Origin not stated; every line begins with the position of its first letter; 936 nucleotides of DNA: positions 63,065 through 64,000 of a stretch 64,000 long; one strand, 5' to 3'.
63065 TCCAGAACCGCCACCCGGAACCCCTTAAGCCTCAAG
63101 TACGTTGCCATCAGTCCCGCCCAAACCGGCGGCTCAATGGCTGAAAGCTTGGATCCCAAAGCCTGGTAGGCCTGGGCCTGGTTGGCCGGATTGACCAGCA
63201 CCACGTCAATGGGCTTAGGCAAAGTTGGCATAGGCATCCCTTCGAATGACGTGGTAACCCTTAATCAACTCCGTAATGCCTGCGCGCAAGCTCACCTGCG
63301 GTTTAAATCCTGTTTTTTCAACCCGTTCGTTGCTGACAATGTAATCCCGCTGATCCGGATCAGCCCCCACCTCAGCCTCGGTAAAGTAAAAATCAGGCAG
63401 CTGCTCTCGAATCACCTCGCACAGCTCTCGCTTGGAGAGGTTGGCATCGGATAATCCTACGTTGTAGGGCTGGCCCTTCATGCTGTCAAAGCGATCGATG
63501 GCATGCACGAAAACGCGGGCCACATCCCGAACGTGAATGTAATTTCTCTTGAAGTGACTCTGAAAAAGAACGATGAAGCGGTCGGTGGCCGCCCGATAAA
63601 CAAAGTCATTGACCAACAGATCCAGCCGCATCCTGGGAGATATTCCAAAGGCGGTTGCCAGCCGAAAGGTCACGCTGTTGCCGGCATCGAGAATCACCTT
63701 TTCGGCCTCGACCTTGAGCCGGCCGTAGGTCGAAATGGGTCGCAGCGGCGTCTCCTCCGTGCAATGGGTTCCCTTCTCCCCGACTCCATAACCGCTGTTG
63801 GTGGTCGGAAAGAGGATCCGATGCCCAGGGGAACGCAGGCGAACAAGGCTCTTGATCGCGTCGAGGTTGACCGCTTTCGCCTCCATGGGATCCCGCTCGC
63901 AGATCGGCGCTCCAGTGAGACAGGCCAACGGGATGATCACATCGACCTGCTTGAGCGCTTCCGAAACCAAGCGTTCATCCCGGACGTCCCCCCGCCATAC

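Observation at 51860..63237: Three cobalamin-type radical SAM enzymes in one glycan operon; Fom3-like logic; one with CX6CX2C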

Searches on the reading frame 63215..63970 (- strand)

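Call 5: search_protein_families(library=pfam, proteins=[window:63215-63970:-], max_evalue=0.01)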
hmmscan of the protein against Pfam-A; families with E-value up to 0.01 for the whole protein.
window:63215-63970:- (251 aa): 3 families
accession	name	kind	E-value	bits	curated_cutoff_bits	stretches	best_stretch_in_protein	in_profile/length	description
PF01370.27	Epimerase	-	2.6e-15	56.9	20.9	1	4-172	58-240/240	NAD dependent epimerase/dehydratase family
PF04321.23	RmlD_sub_bind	-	3.3e-08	33.4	27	1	8-163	51-202/287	RmlD substrate binding domain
PF16363.11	GDP_Man_Dehyd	-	6.8e-06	26.2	27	1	36-172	110-256/332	GDP-mannose 4,6 dehydratase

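Call 6: search_protein_families(library=ncbifam, proteins=[window:63215-63970:-], max_evalue=0.01)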
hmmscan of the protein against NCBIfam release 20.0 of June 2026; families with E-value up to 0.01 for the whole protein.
window:63215-63970:- (251 aa): 10 families
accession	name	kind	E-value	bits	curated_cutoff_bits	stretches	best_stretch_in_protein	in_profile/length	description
TIGR01179.1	galE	equivalog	1.3e-10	40.6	262.3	2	7-99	69-162/332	UDP-glucose 4-epimerase GalE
TIGR01181.1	dTDP_gluc_dehyt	equivalog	1.8e-06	27.2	365.1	1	49-240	117-312/321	dTDP-glucose 4,6-dehydratase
NF008872.0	PRK11908.1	equivalog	2.9e-06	26.5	294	1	2-193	62-273/349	bifunctional UDP-4-keto-pentose/UDP-xylose synthase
NF047922.1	GDPFucSynFcl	equivalog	4.6e-05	23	500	1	138-237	203-299/308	GDP-L-fucose synthase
TIGR01214.1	rmlD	equivalog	5.1e-05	22.5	224.05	1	9-112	51-155/285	dTDP-4-dehydrorhamnose reductase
TIGR04180.1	EDH_00030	hypoth_equivalog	0.00049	19.3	475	1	2-191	64-256/297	NAD-dependent 4,6-dehydratase LegB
NF043036.1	ErythonDh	equivalog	0.0038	16.5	325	1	7-95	73-162/321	D-erythronate dehydrogenase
TIGR03589.1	PseB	equivalog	0.0043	16.1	407.75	0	3-43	69-109/324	UDP-N-acetylglucosamine 4,6-dehydratase (inverting)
TIGR03466.1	HpnA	hypoth_equivalog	0.0061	15.5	367.65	0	23-179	77-236/327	hopanoid-associated sugar epimerase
TIGR02197.1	heptose_epim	equivalog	0.01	15.1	274.6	0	33-185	89-254/316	ADP-glyceromanno-heptose 6-epimerase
